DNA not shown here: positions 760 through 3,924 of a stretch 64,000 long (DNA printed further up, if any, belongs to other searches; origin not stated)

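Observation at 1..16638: TPS secretion pair whose tpsB gene heads a glycosyltransferase gene string: candidate dedicated glycosylation system for a giant exoprotein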

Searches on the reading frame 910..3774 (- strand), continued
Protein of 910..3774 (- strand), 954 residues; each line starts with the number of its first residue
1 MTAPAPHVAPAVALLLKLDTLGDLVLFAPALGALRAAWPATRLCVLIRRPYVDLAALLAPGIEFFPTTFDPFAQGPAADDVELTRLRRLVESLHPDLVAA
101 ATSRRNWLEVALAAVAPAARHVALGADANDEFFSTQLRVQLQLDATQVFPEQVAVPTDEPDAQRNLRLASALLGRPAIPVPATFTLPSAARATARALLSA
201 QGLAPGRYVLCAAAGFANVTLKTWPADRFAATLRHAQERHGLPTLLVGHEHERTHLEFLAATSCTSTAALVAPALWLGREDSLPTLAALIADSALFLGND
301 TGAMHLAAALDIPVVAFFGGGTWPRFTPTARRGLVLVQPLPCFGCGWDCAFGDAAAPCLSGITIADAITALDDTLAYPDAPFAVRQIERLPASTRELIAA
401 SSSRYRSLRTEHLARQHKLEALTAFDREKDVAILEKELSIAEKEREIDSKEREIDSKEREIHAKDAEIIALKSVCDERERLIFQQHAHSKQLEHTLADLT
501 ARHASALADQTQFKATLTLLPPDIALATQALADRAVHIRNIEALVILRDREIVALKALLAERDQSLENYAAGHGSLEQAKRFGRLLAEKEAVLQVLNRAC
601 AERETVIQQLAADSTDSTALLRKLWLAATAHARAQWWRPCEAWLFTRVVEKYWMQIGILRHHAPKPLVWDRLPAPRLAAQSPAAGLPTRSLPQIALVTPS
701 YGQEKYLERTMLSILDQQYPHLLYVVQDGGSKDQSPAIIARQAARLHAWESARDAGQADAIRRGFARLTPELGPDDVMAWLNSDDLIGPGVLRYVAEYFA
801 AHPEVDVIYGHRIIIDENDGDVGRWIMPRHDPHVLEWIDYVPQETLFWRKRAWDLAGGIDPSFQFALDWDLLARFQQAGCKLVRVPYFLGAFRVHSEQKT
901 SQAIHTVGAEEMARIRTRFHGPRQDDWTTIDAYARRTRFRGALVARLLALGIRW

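Call 60: find_homologous_proteins(query=window:910-3774:-)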
Query window:910-3774:- (954 aa): 249 proteins with E <= 0.001 among 8000 candidates; the best 120 are listed.
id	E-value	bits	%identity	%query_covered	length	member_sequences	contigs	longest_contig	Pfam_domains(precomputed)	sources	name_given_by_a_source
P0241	0.0e+0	2109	99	100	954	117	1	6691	PF13641.13,PF00535.33,PF01075.24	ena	-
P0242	0.0e+0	1930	89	100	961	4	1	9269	PF13641.13,PF00535.33,PF01075.24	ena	-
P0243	0.0e+0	1808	81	100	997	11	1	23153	PF13641.13,PF27881.1,PF00535.33,PF01075.24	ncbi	-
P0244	0.0e+0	1490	73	100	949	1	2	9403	PF13641.13,PF00535.33,PF01075.24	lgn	-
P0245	0.0e+0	1475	71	100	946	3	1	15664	PF13641.13,PF00535.33,PF01075.24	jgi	-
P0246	0.0e+0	1466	70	100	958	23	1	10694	PF13641.13,PF00535.33,PF01075.24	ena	-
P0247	0.0e+0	1457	69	100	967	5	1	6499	PF13641.13,PF00535.33,PF01075.24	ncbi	-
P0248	0.0e+0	1445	70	99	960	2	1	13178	PF13641.13,PF24161.2,PF00535.33,PF01075.24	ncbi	-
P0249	0.0e+0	1441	69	100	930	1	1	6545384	PF13641.13,PF00535.33,PF01075.24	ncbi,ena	-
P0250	0.0e+0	1428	69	100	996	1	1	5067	PF13641.13,PF00535.33,PF01075.24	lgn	-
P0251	0.0e+0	1427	69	100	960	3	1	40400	PF13641.13,PF00535.33,PF01075.24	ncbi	-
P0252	0.0e+0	1422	68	100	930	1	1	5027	PF13641.13,PF00535.33,PF01075.24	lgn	-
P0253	0.0e+0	1405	68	99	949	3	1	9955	PF13641.13,PF00535.33,PF01075.24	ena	-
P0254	0.0e+0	1398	68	100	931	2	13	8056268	PF13641.13,PF00535.33,PF01075.24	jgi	jgi:ADP-heptose:LPS heptosyltransferase/GT2 family glycosyltransferase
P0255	0.0e+0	1320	64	62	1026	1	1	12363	PF12072.14,PF27881.1,PF00535.33,PF01075.24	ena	-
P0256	0.0e+0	1288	64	100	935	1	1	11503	PF13641.13,PF00535.33,PF01075.24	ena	-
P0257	0.0e+0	1242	73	79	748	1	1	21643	PF13641.13,PF00535.33,PF01075.24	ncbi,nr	ncbi:MAG: glycosyltransferase, partial [Verrucomicrobia bacterium]|nr:glycosyltransferase [Verrucomi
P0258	0.0e+0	1221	62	100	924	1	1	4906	PF13641.13,PF00535.33,PF01075.24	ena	-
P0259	0.0e+0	1208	61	99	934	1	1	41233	PF13641.13,PF00535.33,PF01075.24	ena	-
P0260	0.0e+0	1205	62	99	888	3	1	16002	PF13641.13,PF00535.33,PF01075.24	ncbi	-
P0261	0.0e+0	1202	61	100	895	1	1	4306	PF13641.13,PF00535.33,PF01075.24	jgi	jgi:ADP-heptose:LPS heptosyltransferase/GT2 family glycosyltransferase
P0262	0.0e+0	1198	61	99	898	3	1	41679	PF13641.13,PF00535.33,PF01075.24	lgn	-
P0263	0.0e+0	1196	60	99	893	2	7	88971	PF13641.13,PF00535.33,PF01075.24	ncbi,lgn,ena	-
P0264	0.0e+0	1195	61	99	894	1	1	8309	PF13641.13,PF00535.33,PF01075.24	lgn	-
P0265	0.0e+0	1188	60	99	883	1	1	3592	PF13641.13,PF00535.33,PF01075.24,PF10174.15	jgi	jgi:ADP-heptose:LPS heptosyltransferase/GT2 family glycosyltransferase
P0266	0.0e+0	1188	60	100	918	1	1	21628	PF13641.13,PF00535.33,PF01075.24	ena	-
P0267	0.0e+0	1188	60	100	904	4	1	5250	PF13641.13,PF00535.33,PF01075.24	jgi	jgi:ADP-heptose:LPS heptosyltransferase/GT2 family glycosyltransferase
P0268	0.0e+0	1187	61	99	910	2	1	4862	PF13641.13,PF00535.33,PF01075.24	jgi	jgi:ADP-heptose:LPS heptosyltransferase/GT2 family glycosyltransferase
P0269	0.0e+0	1185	61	99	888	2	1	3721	PF13641.13,PF00535.33,PF01075.24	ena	-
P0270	0.0e+0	1184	61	99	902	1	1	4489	PF13641.13,PF00535.33,PF01075.24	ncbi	-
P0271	0.0e+0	1179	62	99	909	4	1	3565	PF13641.13,PF00535.33,PF01075.24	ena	-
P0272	0.0e+0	1177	61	99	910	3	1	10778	PF13641.13,PF00535.33,PF01075.24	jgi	-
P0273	0.0e+0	1176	61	98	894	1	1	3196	PF13641.13,PF00535.33,PF01075.24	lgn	-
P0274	0.0e+0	1176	61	99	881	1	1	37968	PF13641.13,PF00535.33,PF01075.24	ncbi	-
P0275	0.0e+0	1176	62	99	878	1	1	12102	PF13641.13,PF00535.33,PF01075.24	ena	-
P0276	0.0e+0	1173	59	100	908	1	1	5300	PF13641.13,PF00535.33,PF01075.24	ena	-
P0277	0.0e+0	1171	60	99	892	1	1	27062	PF13641.13,PF00535.33,PF01075.24,PF10174.15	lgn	-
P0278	0.0e+0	1171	59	99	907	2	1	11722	PF13641.13,PF00535.33,PF01075.24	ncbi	ncbi:MAG: glycosyltransferase [Opitutaceae bacterium]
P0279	0.0e+0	1168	59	100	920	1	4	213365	PF13641.13,PF00535.33,PF01075.24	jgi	jgi:ADP-heptose:LPS heptosyltransferase/GT2 family glycosyltransferase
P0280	0.0e+0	1168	61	100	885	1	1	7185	PF13641.13,PF00535.33,PF01075.24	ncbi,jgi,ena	jgi:ADP-heptose:LPS heptosyltransferase/GT2 family glycosyltransferase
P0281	0.0e+0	1166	60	100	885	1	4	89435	PF13641.13,PF00535.33,PF01075.24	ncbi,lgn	-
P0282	0.0e+0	1166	61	99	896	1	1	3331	PF13641.13,PF00535.33,PF01075.24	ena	-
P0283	0.0e+0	1164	59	100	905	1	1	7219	PF13641.13,PF00535.33,PF01075.24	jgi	jgi:ADP-heptose:LPS heptosyltransferase/GT2 family glycosyltransferase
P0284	0.0e+0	1163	60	99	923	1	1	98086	PF13641.13,PF00535.33,PF01075.24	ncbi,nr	ncbi:MAG: glycosyltransferase [Verrucomicrobia bacterium]|nr:glycosyltransferase [Verrucomicrobiota 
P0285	0.0e+0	1162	60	100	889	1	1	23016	PF13641.13,PF00535.33,PF01075.24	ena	-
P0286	0.0e+0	1160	59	100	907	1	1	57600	PF13641.13,PF00535.33,PF01075.24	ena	-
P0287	0.0e+0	1159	60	100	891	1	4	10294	PF13641.13,PF00535.33,PF01075.24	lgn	-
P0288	0.0e+0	1159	58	99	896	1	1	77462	PF13641.13,PF00535.33,PF01075.24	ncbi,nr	ncbi:MAG TPA: glycosyltransferase family 9 protein [Opitutaceae bacterium]|nr:glycosyltransferase fa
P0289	0.0e+0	1158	61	99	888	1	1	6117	PF13641.13,PF00535.33,PF01075.24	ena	-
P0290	0.0e+0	1158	59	100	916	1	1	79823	PF13641.13,PF00535.33,PF01075.24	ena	-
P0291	0.0e+0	1157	60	100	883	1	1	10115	PF13641.13,PF00535.33,PF01075.24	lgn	-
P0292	0.0e+0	1157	59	100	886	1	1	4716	PF13641.13,PF00535.33,PF01075.24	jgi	jgi:ADP-heptose:LPS heptosyltransferase/GT2 family glycosyltransferase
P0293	0.0e+0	1157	58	99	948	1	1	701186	PF13641.13,PF00535.33,PF01075.24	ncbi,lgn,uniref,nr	ncbi:glycosyltransferase family 9 protein [Opitutus sp. ER46]|uniref:glycosyltransferase family 9 pr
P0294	0.0e+0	1156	60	99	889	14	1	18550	PF13641.13,PF00535.33,PF01075.24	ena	-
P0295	0.0e+0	1154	59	99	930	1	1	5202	PF13641.13,PF00535.33,PF01075.24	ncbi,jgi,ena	jgi:ADP-heptose:LPS heptosyltransferase/GT2 family glycosyltransferase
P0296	0.0e+0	1154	58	100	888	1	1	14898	PF13641.13,PF00535.33,PF01075.24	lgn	-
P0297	0.0e+0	1153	60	99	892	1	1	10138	PF13641.13,PF00535.33,PF01075.24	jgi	-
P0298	0.0e+0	1153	58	100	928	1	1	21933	PF13641.13,PF00535.33,PF01075.24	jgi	jgi:ADP-heptose:LPS heptosyltransferase/GT2 family glycosyltransferase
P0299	0.0e+0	1152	61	99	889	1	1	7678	PF13641.13,PF00535.33,PF01075.24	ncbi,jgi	jgi:ADP-heptose:LPS heptosyltransferase/GT2 family glycosyltransferase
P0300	0.0e+0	1152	61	99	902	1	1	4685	PF13641.13,PF00535.33,PF01075.24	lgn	-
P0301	0.0e+0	1150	58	100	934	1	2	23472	PF13641.13,PF00535.33,PF01075.24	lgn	-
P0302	0.0e+0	1147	59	98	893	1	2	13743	PF13641.13,PF00535.33,PF01075.24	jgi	jgi:ADP-heptose:LPS heptosyltransferase/GT2 family glycosyltransferase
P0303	0.0e+0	1147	60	99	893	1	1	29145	PF13641.13,PF00535.33,PF01075.24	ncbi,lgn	-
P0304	0.0e+0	1146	57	99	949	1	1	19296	PF10111.15,PF13641.13,PF00535.33,PF01075.24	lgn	-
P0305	0.0e+0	1145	59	100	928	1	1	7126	PF13641.13,PF00535.33,PF01075.24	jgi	jgi:ADP-heptose:LPS heptosyltransferase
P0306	0.0e+0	1145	59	97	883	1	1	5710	PF13641.13,PF00535.33,PF01075.24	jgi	jgi:ADP-heptose:LPS heptosyltransferase/GT2 family glycosyltransferase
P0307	0.0e+0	1144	59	99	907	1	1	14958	PF13641.13,PF27605.1,PF00535.33,PF01075.24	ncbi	ncbi:MAG: glycosyltransferase family 9 protein [Verrucomicrobiota bacterium]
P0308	0.0e+0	1144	70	78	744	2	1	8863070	PF13641.13,PF00535.33,PF01075.24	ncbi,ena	-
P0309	0.0e+0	1142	59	100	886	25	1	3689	PF13641.13,PF00535.33,PF01075.24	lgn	-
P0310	0.0e+0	1141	59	99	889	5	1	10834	PF13641.13,PF00535.33,PF01075.24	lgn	-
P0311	0.0e+0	1139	61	99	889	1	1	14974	PF13641.13,PF00535.33,PF01075.24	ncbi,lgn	-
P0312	0.0e+0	1133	58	100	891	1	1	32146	PF13641.13,PF00535.33,PF01075.24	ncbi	-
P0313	0.0e+0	1133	59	100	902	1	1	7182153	PF13641.13,PF00535.33,PF01075.24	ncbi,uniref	ncbi:glycosyltransferase family 9 protein [Horticoccus sp. 23ND18S-11]|uniref:glycosyltransferase fa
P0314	0.0e+0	1132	58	99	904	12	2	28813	PF13641.13,PF00535.33,PF01075.24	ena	-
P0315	0.0e+0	1130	58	99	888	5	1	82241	PF13641.13,PF00535.33,PF01075.24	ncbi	-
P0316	0.0e+0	1130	59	99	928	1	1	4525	PF13641.13,PF00535.33,PF01075.24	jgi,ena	-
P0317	0.0e+0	1127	59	99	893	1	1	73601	PF13641.13,PF00535.33,PF01075.24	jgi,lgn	jgi:ADP-heptose:LPS heptosyltransferase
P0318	0.0e+0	1124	59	99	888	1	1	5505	PF13641.13,PF00535.33,PF01075.24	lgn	-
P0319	0.0e+0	1124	56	99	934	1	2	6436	PF13641.13,PF00535.33,PF01075.24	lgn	-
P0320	0.0e+0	1124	58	99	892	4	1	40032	PF13641.13,PF00535.33,PF01075.24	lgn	-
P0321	0.0e+0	1123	58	100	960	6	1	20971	PF13641.13,PF00535.33,PF01075.24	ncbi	-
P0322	0.0e+0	1122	59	99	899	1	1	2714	PF13641.13,PF00535.33,PF01075.24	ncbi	ncbi:MAG: glycosyltransferase, partial [Opitutaceae bacterium]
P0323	0.0e+0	1122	59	99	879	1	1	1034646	PF13641.13,PF00535.33,PF01075.24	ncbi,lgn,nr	ncbi:MAG: glycosyltransferase [Opitutaceae bacterium]|nr:glycosyltransferase [Opitutaceae bacterium]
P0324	0.0e+0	1122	59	99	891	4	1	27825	PF13641.13,PF00535.33,PF01075.24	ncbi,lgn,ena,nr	ncbi:MAG: hypothetical protein B9S34_09480 [Opitutia bacterium Tous-C1TDCM]|nr:MAG: hypothetical pro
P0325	0.0e+0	1121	59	99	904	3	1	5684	PF13641.13,PF00535.33,PF01075.24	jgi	jgi:ADP-heptose:LPS heptosyltransferase/GT2 family glycosyltransferase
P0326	0.0e+0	1121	56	100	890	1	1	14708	PF13641.13,PF00535.33,PF01075.24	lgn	-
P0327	0.0e+0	1120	58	99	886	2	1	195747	PF13641.13,PF00535.33,PF01075.24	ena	-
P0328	0.0e+0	1120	59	99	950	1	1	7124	PF13641.13,PF00535.33,PF01075.24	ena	-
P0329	0.0e+0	1119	57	100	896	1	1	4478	PF13641.13,PF00535.33,PF01075.24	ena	-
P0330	0.0e+0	1119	57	100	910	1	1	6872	PF13641.13,PF00535.33,PF01075.24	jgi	jgi:ADP-heptose:LPS heptosyltransferase/GT2 family glycosyltransferase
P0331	0.0e+0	1116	58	99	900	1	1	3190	PF13641.13,PF00535.33,PF01075.24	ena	-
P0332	0.0e+0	1115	57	99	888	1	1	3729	PF13641.13,PF00535.33,PF01075.24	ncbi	-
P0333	0.0e+0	1115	59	99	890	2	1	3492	PF13641.13,PF00535.33,PF01075.24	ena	-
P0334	0.0e+0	1114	58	100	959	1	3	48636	PF13641.13,PF00535.33,PF01075.24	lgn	-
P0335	0.0e+0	1112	57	100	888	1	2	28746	PF13641.13,PF00535.33,PF01075.24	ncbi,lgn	-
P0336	0.0e+0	1111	57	99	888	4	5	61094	PF13641.13,PF00535.33,PF01075.24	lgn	-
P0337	0.0e+0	1111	59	99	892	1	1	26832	PF13641.13,PF00535.33,PF01075.24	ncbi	-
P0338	0.0e+0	1111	58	100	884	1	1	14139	PF13641.13,PF00535.33,PF01075.24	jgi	jgi:ADP-heptose:LPS heptosyltransferase/GT2 family glycosyltransferase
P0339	0.0e+0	1108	56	100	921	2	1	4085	PF13641.13,PF00535.33,PF01075.24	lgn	-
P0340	0.0e+0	1107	59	99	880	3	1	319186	PF13641.13,PF00535.33,PF01075.24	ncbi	-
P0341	0.0e+0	1105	59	99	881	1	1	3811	PF13641.13,PF00535.33,PF01075.24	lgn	-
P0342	0.0e+0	1104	56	100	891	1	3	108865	PF13641.13,PF00535.33,PF01075.24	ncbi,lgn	-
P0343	0.0e+0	1104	57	100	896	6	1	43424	PF13641.13,PF00535.33,PF01075.24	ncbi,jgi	jgi:ADP-heptose:LPS heptosyltransferase/GT2 family glycosyltransferase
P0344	0.0e+0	1104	55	99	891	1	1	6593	PF13641.13,PF00535.33,PF01075.24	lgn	-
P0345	0.0e+0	1103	57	100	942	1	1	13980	PF13641.13,PF00535.33,PF01075.24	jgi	jgi:ADP-heptose:LPS heptosyltransferase/GT2 family glycosyltransferase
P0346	0.0e+0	1095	57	100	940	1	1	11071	PF13641.13,PF00535.33,PF01075.24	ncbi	-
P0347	0.0e+0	1093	52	100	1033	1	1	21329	PF13641.13,PF00535.33,PF01075.24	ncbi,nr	ncbi:MAG: glycosyltransferase family 9 protein [Opitutaceae bacterium]|nr:glycosyltransferase family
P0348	0.0e+0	1093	57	99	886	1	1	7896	PF13641.13,PF00535.33,PF01075.24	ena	-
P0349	0.0e+0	1092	56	100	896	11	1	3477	PF13641.13,PF00535.33,PF01075.24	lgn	-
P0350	0.0e+0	1092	58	99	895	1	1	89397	PF13641.13,PF00535.33,PF01075.24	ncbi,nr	ncbi:MAG: glycosyltransferase family 9 protein [Opitutaceae bacterium]|nr:glycosyltransferase family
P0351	0.0e+0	1092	57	99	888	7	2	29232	PF13641.13,PF00535.33,PF01075.24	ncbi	-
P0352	0.0e+0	1092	56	99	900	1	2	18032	PF13641.13,PF00535.33,PF01075.24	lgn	-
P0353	0.0e+0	1088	59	93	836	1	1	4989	PF13641.13,PF00535.33,PF01075.24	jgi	jgi:ADP-heptose:LPS heptosyltransferase/GT2 family glycosyltransferase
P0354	0.0e+0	1087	57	99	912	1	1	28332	PF13641.13,PF00535.33,PF01075.24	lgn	-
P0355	0.0e+0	1084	58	100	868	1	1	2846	PF13641.13,PF00535.33,PF01075.24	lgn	-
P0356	0.0e+0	1083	55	100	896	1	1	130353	PF13641.13,PF00535.33,PF01075.24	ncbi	-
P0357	0.0e+0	1081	55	100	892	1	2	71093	PF13641.13,PF00535.33,PF01075.24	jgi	jgi:ADP-heptose:LPS heptosyltransferase/GT2 family glycosyltransferase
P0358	0.0e+0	1077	57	100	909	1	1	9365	PF13641.13,PF00535.33,PF01075.24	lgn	-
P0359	0.0e+0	1077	57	99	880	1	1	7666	PF13641.13,PF00535.33,PF01075.24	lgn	-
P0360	0.0e+0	1076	56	99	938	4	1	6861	PF13641.13,PF00535.33,PF01075.24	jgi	jgi:ADP-heptose:LPS heptosyltransferase/GT2 family glycosyltransferase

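Call 77: predict_structure(alignment_id=A3)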
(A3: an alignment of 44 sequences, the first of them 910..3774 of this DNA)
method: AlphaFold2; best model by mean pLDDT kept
length: 954 residues; sequences in the alignment: 44
mean_pLDDT: 77.2   pTM: 0.51
mean pLDDT of the five models: 77.2, 74.6, 73.6, 73.0, 71.9
residues with pLDDT >= 90: 289; 70-90: 377; 50-70: 212; < 50: 76
segments of 3 or more residues with pLDDT < 50: 1-3, 454-465, 565-582, 655-661, 671-673, 676-685, 864-866, 895-903
pLDDT, mean of each block of 10 residues (from residue 1): 60 95 93 95 96 93 95 87 97 97 90 95 76 76 89 88 93 90 89 96 96 71 85 95 95 91 75 91 95 96 93 91 79 90 56 69 94 95 90 82 75 66 60 75 74 45 52 75 73 75 75 75 71 68 67 65 48 41 54 69 77 67 82 83 80 51 53 48 53 86 76 79 88 88 89 78 88 89 57 81 84 62 61 66 69 78 53 79 66 48 54 71 77 79 73 61
secondary structure, 60 per line:
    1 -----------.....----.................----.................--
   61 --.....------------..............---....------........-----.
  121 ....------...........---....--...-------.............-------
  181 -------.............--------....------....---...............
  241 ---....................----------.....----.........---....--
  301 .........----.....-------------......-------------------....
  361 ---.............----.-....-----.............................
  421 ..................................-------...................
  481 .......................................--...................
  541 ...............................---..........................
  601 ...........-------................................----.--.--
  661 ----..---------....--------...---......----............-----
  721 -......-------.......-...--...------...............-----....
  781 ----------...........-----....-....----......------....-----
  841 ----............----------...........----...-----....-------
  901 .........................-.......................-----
elements in order (helices of 4 or more, strands of 3 or more residues): E12-16 H21-37 E42-48 H49-58 E63-67 H80-93 E97-100 H107-114 E120-124 H131-141 H145-148 E151-153 H161-173 H188-200 E209-212 H219-222 H226-240 E244-249 H250-263 E274-278 H283-291 E295-298 H301-309 E314-318 E332-337 H357-360 H364-376 E383-386 H392-454 H462-519 H522-571 H575-611 H619-650 H676-679 E694-699 H704-715 E722-727 H735-741 E748-750 H757-771 E777-780 H791-801 E807-810 E812-815 E820-825 H832-835 E845-849 H850-856 H867-877 E882-884 E890-893 H901-925 H927-949
